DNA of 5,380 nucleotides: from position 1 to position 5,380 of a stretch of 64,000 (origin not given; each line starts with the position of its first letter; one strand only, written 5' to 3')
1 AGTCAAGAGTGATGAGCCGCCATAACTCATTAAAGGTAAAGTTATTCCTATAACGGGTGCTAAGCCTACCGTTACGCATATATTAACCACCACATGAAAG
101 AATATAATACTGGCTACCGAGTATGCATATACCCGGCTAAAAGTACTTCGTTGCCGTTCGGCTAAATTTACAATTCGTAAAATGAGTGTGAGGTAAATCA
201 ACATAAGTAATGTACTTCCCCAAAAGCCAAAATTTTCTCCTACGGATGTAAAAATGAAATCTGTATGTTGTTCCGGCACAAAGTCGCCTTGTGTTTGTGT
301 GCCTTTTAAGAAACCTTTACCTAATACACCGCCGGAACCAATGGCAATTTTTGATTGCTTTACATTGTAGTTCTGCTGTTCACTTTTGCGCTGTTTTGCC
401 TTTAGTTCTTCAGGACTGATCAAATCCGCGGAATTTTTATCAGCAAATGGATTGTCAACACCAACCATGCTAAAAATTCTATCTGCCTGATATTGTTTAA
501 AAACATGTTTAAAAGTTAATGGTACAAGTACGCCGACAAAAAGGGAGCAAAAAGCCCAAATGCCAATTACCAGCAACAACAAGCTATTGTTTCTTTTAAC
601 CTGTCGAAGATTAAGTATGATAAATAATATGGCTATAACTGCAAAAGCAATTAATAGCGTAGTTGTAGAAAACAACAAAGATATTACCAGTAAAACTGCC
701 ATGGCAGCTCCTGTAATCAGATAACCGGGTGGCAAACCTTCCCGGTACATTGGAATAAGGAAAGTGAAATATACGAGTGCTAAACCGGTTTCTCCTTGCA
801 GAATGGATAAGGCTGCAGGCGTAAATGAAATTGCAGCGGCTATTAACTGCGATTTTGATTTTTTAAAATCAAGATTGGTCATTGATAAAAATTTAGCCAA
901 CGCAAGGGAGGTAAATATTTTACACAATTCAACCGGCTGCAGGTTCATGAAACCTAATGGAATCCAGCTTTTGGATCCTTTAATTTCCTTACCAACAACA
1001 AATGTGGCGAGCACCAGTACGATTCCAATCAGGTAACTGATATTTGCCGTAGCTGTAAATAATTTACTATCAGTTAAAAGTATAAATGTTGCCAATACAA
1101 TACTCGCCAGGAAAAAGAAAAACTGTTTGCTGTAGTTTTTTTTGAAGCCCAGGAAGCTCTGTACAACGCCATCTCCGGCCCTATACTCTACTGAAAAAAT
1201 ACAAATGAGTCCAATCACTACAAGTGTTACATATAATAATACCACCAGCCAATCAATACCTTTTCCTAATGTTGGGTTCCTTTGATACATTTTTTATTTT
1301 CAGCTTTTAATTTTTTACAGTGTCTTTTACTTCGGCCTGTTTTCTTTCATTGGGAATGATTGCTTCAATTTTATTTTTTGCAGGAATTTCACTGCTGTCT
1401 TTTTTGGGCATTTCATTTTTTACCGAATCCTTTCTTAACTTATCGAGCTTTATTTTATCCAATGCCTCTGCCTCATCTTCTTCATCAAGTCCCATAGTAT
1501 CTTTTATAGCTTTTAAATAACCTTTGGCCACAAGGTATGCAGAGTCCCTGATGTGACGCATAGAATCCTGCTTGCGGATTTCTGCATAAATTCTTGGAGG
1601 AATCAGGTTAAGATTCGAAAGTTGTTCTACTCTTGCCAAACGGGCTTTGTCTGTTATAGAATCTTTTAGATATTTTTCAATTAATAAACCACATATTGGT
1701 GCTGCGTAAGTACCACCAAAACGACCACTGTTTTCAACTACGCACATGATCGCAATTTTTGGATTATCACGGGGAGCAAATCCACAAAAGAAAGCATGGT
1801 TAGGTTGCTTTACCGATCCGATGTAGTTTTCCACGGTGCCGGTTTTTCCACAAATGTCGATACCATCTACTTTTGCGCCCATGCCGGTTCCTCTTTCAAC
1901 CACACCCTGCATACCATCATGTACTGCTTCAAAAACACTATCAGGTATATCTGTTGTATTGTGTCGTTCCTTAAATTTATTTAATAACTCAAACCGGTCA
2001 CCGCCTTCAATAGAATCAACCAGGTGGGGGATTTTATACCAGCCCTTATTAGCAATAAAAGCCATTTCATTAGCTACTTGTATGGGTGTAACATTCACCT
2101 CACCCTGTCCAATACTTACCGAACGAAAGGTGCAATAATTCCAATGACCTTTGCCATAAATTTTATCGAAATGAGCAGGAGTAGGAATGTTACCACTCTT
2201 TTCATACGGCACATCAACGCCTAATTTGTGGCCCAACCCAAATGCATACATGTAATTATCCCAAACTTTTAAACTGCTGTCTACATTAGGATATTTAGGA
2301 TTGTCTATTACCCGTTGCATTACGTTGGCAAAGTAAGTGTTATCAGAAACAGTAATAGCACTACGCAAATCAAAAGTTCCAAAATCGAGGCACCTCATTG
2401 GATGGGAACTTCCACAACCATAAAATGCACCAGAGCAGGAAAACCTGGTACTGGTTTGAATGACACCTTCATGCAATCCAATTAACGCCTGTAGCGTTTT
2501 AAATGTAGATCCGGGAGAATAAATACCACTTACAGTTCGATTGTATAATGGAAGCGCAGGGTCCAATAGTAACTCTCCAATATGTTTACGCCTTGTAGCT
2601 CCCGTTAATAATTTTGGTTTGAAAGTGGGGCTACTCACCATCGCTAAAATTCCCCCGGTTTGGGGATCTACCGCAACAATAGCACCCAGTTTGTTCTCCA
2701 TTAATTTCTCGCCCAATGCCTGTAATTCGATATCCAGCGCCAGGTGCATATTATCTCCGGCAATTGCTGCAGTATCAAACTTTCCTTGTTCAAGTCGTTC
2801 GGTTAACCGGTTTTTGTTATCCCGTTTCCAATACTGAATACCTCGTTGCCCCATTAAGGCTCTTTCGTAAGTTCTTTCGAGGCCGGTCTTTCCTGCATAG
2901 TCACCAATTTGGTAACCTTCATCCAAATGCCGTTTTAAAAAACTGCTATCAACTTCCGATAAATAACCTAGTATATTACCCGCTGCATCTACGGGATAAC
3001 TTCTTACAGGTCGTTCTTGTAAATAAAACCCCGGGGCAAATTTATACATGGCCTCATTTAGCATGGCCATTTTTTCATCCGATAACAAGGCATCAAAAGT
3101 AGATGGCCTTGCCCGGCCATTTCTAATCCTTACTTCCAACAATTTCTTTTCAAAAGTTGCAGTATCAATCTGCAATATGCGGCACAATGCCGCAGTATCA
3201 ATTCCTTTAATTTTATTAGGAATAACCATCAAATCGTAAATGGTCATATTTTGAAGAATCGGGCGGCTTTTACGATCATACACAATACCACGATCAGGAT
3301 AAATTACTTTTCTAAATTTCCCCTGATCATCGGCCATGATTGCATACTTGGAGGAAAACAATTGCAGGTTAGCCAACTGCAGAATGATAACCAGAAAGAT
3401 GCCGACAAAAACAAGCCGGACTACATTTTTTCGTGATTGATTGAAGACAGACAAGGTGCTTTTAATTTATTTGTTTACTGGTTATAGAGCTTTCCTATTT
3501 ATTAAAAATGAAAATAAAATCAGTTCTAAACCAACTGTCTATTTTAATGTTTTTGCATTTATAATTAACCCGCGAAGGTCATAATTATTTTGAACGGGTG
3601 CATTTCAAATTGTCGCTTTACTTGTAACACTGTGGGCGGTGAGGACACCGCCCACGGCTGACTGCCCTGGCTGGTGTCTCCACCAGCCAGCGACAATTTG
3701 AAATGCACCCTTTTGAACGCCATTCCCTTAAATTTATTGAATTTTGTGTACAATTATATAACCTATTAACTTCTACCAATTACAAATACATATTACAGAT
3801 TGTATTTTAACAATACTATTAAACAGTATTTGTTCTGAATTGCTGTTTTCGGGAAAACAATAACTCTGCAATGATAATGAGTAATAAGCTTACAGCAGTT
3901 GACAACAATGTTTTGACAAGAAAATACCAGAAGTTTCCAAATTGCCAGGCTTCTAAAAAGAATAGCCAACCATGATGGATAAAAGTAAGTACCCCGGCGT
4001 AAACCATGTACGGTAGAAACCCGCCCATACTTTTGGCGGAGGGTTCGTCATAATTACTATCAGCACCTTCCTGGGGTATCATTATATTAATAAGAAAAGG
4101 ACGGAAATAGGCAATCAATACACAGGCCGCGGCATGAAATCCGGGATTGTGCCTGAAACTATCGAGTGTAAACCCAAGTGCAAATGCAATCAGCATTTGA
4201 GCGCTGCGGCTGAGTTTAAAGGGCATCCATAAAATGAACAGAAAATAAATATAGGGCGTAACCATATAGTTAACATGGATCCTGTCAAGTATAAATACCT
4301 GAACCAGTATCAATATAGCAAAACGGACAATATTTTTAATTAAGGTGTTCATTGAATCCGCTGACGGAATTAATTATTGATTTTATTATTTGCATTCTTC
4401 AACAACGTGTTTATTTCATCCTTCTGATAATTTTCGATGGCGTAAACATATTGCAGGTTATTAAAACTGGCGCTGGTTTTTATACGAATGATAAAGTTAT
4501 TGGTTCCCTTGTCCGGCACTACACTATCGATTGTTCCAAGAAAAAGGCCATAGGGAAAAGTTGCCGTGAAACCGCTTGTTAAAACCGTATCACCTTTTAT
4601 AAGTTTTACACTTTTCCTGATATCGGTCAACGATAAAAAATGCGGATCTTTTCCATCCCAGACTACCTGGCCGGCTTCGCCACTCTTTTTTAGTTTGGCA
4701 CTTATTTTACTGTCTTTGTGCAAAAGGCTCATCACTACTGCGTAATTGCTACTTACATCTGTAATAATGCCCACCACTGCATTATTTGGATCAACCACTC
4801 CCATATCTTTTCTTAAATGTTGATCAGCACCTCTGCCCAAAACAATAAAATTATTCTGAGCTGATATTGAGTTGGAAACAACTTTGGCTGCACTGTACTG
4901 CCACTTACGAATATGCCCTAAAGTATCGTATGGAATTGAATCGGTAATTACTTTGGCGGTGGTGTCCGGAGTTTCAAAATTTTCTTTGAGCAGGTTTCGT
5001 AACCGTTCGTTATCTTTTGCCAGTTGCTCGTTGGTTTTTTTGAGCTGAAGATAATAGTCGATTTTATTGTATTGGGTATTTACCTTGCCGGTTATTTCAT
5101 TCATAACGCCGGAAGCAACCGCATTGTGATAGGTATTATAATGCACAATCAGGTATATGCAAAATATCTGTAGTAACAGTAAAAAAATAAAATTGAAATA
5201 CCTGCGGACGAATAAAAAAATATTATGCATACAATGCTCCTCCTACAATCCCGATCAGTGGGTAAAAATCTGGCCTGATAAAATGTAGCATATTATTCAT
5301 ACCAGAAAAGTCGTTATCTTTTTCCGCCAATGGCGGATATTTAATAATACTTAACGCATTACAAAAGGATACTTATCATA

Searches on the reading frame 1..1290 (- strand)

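Call 6: search_protein_families(library=pfam, proteins=[window:1-1290:-])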
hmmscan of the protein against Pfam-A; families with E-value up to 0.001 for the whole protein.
window:1-1290:- (430 aa): 1 family
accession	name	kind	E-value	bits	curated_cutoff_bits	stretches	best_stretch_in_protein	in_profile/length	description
PF01098.24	FTSW_RODA_SPOVE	-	5.2e-64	216.9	26.4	2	199-429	141-338/356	Cell cycle protein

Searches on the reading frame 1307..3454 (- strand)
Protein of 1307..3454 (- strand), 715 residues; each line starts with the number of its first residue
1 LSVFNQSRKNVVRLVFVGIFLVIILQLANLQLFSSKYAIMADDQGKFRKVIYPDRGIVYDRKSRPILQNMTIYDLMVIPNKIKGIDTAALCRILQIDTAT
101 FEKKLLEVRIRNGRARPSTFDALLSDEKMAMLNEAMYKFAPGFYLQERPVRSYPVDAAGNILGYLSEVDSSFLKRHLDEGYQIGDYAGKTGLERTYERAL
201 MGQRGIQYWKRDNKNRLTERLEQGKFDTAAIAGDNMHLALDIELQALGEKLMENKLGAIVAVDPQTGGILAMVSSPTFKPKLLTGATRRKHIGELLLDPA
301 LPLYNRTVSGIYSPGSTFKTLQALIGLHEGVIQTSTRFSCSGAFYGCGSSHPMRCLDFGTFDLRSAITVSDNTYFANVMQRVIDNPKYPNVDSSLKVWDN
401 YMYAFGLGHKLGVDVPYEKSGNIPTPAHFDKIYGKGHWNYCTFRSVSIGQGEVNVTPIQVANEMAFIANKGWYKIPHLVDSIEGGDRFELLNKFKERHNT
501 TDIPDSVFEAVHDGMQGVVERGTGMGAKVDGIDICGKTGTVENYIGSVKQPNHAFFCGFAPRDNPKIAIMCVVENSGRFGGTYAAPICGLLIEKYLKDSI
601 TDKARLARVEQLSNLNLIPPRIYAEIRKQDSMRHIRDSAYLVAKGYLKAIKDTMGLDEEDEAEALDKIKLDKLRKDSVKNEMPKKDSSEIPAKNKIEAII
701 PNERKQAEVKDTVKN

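Call 6: search_protein_families(library=pfam, proteins=[window:1307-3454:-])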
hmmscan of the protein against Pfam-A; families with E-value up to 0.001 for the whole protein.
window:1307-3454:- (715 aa): 2 families
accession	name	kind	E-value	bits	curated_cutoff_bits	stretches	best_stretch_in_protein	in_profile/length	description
PF00905.27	Transpeptidase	-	7.7e-60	203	22.1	1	257-588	1-294/299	Penicillin binding protein transpeptidase domain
PF03717.20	PBP_dimer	-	5.7e-31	108.8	24.4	1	51-220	2-178/180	Penicillin-binding Protein dimerisation domain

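Call 15: find_related_loci(query=window:1307-3454:-, collection=genome_contigs, flank=3000)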
Query window:1307-3454:- (715 aa) in genome_contigs; peptide patterns used: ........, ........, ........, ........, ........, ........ (x = any residue, [..] = any of these).
365 stretches matched a pattern; 318 encode a relative of the query (tblastn E <= 1e-3); the best 80 are kept; 80 distinct loci.
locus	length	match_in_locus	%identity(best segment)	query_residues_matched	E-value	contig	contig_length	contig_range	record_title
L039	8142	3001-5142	95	1-714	0e+0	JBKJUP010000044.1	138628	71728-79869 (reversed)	MAG: Ferruginibacter sp. isolate ant_bin.75 S1Ck117_4988957_flag_0_multi_24.5919_len_138628, whole genome shotgun sequen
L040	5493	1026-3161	85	1-715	0e+0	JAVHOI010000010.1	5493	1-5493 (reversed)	MAG: Ferruginibacter sp. isolate auto_39_19 WB_2019_0_2um_10422_length_5493_cov_11, whole genome shotgun sequence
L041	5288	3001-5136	82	1-715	0e+0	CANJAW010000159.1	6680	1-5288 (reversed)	MAG: Chitinophagaceae bacterium isolate RH-15aug16-49 genome assembly, contig: RH-15aug16-C29918, whole genome shotgun s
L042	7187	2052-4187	82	1-715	0e+0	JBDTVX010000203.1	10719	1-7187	MAG: Ferruginibacter sp. isolate cluster3_bin.78 NODE_27715_length_10719_cov_6.332239, whole genome shotgun sequence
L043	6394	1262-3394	80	1-714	0e+0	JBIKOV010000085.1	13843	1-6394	MAG: Ferruginibacter sp. isolate ME2015-02-15_3300042450_group6_bin69 Rohwer_bin473_scaffold_2312_c1, whole genome shotg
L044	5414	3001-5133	80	1-714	0e+0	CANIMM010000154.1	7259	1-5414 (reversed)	MAG: Chitinophagaceae bacterium isolate RH-14apr17-330 genome assembly, contig: RH-14apr17-C32285, whole genome shotgun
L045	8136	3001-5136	75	1-715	0e+0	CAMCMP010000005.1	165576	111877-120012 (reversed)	MAG: Chitinophaga pinensis isolate MsH-30jul19-61 genome assembly, contig: MsH-30jul19-C83, whole genome shotgun sequenc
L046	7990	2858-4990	77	1-714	0e+0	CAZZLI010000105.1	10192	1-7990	MAG TPA_asm: uncultured Ferruginibacter sp. isolate SRP124364_co1_409 genome assembly, contig: NODE_7670_length_10192_co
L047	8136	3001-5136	75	1-715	0e+0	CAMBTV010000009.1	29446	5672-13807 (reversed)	MAG: Chitinophaga pinensis isolate MoE-23oct19-254 genome assembly, contig: MoE-23oct19-C1405, whole genome shotgun sequ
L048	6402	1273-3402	77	1-713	0e+0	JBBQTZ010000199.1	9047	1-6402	MAG: Chitinophagales bacterium isolate Co_metawrap_1870 Cmw_1870_k141_8911272_length_9047_cov_16.9928, whole genome shot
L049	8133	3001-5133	77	1-714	0e+0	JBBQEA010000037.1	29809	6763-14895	MAG: Chitinophagales bacterium isolate Co_metawrap_1129 Cmw_1129_k141_4983154_length_29809_cov_10.2603, whole genome sho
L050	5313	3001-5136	77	1-715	0e+0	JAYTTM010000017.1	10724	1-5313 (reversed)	MAG: Chitinophagaceae bacterium isolate GFS_5371 GFS_5371_16, whole genome shotgun sequence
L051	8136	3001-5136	76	1-715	0e+0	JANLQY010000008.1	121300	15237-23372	MAG: Chitinophagaceae bacterium isolate OTE_38_metabat_112 OTE_38_k141_3916550, whole genome shotgun sequence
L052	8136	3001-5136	74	1-715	0e+0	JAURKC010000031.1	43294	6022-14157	MAG: Ferruginibacter sp. isolate SFB_Fresh_Co_49 k141_4567821, whole genome shotgun sequence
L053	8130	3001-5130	76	1-715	0e+0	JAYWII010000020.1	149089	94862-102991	MAG: Chitinophagaceae bacterium isolate GLR81_GL56_UP_2_metabinner_1 GLR81_GL56_UP_2_metabinner_1_19, whole genome shotg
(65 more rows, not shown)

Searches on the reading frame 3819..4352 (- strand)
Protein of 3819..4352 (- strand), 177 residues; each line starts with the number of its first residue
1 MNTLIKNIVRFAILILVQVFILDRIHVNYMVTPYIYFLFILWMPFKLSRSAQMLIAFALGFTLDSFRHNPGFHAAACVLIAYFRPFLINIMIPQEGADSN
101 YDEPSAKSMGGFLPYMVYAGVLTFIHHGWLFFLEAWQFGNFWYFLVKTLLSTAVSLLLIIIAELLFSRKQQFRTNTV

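Call 6: search_protein_families(library=pfam, proteins=[window:3819-4352:-])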
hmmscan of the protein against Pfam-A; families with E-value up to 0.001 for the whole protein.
window:3819-4352:- (177 aa): 0 families

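Call 64: search_protein_families(library=ncbifam, proteins=[window:3819-4352:-], max_evalue=1)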
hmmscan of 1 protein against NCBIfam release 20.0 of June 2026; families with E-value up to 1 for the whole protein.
window:3819-4352:- (177 aa): 1 family
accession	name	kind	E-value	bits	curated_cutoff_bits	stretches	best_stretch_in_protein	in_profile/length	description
TIGR03426.1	shape_MreD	equivalog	1.6e-09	37.9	34.85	1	11-162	10-148/154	rod shape-determining protein MreD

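Call 65: search_protein_families(library=pfam, proteins=[window:3819-4352:-], max_evalue=10)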
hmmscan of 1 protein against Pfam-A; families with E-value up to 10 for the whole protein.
window:3819-4352:- (177 aa): 1 family
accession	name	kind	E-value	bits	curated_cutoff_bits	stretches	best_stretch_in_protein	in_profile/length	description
PF04093.17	MreD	-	0.023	15.2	24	1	10-83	13-85/158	rod shape-determining protein MreD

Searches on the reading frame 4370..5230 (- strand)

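Call 6: search_protein_families(library=pfam, proteins=[window:4370-5230:-])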
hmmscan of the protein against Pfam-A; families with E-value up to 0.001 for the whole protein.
window:4370-5230:- (286 aa): 1 family
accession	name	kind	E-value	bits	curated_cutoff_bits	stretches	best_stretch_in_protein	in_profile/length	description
PF04085.20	MreC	-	7.9e-34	117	28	1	117-265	1-146/147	Rod shape-determining protein MreC, barrel core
